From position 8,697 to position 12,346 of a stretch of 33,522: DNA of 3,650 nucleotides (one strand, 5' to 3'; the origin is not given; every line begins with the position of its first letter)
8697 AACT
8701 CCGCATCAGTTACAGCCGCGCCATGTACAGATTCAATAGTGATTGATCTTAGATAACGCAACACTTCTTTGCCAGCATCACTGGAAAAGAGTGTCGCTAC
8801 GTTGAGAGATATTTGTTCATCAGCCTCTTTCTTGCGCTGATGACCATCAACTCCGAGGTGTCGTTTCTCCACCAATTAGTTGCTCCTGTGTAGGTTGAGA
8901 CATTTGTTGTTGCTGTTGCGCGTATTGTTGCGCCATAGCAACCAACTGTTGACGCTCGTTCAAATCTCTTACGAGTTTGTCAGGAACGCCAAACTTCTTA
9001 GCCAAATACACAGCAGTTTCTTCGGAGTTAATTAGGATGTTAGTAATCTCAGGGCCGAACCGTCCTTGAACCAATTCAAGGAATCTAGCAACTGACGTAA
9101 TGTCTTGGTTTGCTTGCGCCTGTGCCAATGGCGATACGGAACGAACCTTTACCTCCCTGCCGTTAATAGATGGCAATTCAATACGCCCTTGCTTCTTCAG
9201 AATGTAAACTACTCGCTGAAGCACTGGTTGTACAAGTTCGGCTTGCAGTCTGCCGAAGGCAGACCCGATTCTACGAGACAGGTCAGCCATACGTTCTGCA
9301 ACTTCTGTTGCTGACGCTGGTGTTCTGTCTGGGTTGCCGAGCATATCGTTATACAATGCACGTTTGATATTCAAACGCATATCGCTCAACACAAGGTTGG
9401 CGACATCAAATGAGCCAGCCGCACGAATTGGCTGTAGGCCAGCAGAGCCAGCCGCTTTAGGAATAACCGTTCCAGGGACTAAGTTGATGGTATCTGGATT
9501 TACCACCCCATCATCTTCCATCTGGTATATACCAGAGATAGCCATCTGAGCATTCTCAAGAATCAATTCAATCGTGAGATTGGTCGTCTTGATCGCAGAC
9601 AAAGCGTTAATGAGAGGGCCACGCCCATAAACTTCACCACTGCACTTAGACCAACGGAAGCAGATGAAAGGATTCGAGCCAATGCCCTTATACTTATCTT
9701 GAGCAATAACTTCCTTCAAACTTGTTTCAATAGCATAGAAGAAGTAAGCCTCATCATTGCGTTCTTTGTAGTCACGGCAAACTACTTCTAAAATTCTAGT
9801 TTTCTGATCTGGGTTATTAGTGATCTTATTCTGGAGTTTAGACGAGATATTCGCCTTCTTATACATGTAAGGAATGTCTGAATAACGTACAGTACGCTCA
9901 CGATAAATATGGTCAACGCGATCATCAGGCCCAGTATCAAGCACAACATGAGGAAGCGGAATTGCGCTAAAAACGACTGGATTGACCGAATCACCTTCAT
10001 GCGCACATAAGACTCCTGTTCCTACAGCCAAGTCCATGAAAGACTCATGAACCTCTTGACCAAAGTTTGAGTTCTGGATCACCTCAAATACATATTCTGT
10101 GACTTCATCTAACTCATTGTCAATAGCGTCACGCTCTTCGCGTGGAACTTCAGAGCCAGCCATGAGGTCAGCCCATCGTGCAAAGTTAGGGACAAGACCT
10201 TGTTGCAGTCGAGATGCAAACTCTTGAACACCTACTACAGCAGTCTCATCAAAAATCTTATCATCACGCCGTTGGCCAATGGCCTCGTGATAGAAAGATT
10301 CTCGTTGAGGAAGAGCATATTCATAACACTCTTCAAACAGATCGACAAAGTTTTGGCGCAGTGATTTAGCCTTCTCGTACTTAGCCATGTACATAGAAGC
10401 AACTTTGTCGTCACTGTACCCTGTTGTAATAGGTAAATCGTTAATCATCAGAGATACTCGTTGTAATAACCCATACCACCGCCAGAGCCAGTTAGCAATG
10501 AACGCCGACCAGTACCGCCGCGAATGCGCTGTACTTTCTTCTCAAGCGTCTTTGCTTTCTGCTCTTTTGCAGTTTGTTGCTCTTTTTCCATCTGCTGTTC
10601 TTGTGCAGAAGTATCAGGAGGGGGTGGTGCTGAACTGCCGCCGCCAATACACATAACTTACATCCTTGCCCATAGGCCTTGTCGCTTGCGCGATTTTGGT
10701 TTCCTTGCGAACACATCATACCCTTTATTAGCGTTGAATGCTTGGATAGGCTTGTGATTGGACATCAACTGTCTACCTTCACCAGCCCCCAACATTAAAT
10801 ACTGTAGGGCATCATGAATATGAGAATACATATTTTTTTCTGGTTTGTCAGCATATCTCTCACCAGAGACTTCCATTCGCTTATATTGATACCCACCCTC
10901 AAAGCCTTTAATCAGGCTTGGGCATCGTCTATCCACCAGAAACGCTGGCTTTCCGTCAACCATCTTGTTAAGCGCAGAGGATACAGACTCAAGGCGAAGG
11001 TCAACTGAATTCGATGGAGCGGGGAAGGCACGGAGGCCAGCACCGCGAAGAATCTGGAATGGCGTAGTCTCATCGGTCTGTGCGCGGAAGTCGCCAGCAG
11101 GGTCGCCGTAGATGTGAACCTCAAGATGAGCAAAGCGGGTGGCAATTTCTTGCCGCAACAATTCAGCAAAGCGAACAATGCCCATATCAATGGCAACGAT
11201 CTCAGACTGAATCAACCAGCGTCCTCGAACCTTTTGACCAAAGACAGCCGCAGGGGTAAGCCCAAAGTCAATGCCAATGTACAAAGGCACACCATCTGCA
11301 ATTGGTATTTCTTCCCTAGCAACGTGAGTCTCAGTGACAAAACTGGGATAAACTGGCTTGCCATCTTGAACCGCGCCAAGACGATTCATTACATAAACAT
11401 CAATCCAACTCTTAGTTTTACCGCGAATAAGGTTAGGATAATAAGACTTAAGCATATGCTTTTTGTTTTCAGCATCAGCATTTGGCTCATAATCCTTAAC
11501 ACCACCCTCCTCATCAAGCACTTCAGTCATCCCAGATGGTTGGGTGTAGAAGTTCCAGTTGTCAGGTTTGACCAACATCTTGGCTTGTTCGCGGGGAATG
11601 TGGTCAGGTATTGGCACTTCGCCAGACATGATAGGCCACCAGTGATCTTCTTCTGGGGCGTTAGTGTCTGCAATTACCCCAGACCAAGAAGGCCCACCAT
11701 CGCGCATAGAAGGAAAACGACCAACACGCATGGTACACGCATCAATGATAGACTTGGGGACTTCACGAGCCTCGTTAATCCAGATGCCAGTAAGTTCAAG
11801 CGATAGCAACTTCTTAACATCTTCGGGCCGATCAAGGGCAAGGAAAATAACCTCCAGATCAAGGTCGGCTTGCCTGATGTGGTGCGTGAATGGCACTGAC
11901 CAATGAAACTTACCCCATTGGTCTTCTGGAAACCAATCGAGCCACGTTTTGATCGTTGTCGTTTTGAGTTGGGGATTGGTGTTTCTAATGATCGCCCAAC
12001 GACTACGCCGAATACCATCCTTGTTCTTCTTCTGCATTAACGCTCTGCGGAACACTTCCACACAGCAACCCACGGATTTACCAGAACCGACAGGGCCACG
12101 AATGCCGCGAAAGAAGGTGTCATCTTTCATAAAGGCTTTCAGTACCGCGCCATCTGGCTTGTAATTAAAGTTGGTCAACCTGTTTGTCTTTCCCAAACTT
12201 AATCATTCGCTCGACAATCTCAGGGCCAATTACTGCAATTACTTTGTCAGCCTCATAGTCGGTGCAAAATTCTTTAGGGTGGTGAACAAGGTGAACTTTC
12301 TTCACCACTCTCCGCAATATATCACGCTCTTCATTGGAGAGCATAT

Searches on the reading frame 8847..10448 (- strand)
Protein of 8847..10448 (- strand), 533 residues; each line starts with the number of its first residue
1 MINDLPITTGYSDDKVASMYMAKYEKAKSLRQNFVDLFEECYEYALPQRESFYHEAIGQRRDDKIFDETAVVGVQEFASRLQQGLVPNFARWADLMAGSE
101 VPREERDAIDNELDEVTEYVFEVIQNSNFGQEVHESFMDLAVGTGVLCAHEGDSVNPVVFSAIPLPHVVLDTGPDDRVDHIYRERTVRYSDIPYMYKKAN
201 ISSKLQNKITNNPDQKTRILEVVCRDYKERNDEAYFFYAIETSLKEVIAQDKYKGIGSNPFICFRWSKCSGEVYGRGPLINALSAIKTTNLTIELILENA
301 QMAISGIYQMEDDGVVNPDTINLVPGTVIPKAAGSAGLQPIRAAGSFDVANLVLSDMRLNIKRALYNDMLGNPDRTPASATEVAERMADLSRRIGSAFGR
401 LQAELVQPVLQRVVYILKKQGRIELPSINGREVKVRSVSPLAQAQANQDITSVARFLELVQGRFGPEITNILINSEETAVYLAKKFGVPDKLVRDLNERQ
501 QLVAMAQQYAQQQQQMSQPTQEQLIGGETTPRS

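Call 21: search_protein_families(library=pfam, max_evalue=0.01, proteins=[window:8847-10448:-])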
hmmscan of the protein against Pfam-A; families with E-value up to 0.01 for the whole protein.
window:8847-10448:- (533 aa): 1 family
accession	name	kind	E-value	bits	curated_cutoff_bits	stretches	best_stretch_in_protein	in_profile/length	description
PF12236.14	Head-tail_con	-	3e-95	319.9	27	1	21-493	5-489/489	Bacteriophage head to tail connecting protein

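Call 70: search_dna_similar(query=window:8847-10448:-, collection=phages, mode=protein, max_rows=12)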
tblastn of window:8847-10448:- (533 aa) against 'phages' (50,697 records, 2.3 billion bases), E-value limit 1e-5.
Records with a match: 230; places in all: 230; records where one place covers at least 80% of the query: 201.
Best place of each record, by identity: 60-80% 1; <60% 229.
By first word of the organism name: Vibrio 89; Pelagibacter 28; Synechococcus 20; Caudoviricetes 12; Liberibacter 12; Cyanophage 8; Acinetobacter 6; Roseobacter 6; Bordetella 5; Bacteriophage 4; and 20 more.
By host as written in the record: - 91; Candidatus Pelagibacter ubique HTCC1062 18; Vibrio cholerae 2095 9; Vibrio cholerae 7; Synechococcus sp. CB0101 5; Candidatus Pelagibacter sp. HTCC1062 4; Paracoccaceae bacterium strain FZCC0023 4; Candidatus Liberibacter asiaticus UF506 4; and 63 more.
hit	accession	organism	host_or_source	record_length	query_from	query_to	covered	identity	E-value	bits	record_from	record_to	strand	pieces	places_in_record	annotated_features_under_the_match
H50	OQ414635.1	Pelagibacter phage EXVC031P Hodr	Candidadtus Pelagibacter sp. HTCC1062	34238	11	494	91%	60.8%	0e+0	627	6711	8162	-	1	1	hypothetical protein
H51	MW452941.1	Methylophilales phage MEP301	Methylophilales bacterium FZCC2181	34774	21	499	90%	36.7%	8e-96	325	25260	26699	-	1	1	head-tail connector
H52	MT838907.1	Bacteriophage sp.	human fecal samples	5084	23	495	89%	35.5%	2e-89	306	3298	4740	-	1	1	record has no annotation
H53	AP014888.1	Vibrio phage CKB-S2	Vibrio coralliilyticus strain P1 ...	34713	7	499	92%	29.3%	4e-55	206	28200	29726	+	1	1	head-tail connector protein | hypothetical protein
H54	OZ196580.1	Vibrio phage K411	Seawater and oysters mix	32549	14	499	91%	29.2%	1e-56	210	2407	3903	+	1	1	head-tail adaptor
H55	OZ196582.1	Vibrio phage K415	Seawater and oysters mix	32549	14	499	91%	29.2%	1e-56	210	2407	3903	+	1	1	head-tail adaptor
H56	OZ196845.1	Vibrio phage PG9A-2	Seawater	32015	17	499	91%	29.0%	7e-56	208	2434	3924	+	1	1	head-tail adaptor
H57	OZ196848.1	Vibrio phage PG9A-1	Seawater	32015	17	499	91%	29.0%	7e-56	208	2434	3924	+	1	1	head-tail adaptor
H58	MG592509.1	Vibrio phage 1.138.O._10N.261.48.A1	Vibrio lentus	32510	17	499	91%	29.0%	1e-55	207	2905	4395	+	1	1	head-to-tail joining protein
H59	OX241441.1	Vibrio phage 22O28-1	Oyster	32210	14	499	91%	28.6%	3e-55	206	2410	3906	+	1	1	head-tail connector protein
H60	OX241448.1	Vibrio phage 284E43-1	Seawater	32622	17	499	91%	28.8%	3e-54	203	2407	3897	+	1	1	head-tail connector protein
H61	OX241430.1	Vibrio phage 434O48-1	Oyster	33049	14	499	91%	28.4%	2e-52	198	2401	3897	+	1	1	head-tail connector protein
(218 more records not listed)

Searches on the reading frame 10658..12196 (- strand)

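Call 21: search_protein_families(library=pfam, max_evalue=0.01, proteins=[window:10658-12196:-])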
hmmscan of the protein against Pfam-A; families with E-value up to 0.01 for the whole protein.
window:10658-12196:- (512 aa): 0 families

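Call 44: search_protein_families(library=phrogs, max_evalue=0.001, proteins=[window:10658-12196:-])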
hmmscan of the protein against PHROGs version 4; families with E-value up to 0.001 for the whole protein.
window:10658-12196:- (512 aa): 5 families
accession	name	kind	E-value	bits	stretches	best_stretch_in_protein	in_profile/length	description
phrog_2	-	head and packaging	2.5e-21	77.1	1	10-475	262-596/807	terminase large subunit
phrog_10250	-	head and packaging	9.6e-10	39.5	1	282-468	25-212/228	terminase large subunit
phrog_979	-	head and packaging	2.2e-05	24.3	1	22-157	161-287/642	terminase large subunit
phrog_3717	-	head and packaging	0.00058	20.4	0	18-155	14-144/277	terminase large subunit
phrog_6672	-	head and packaging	0.00063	20.3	0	419-468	80-126/145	terminase large subunit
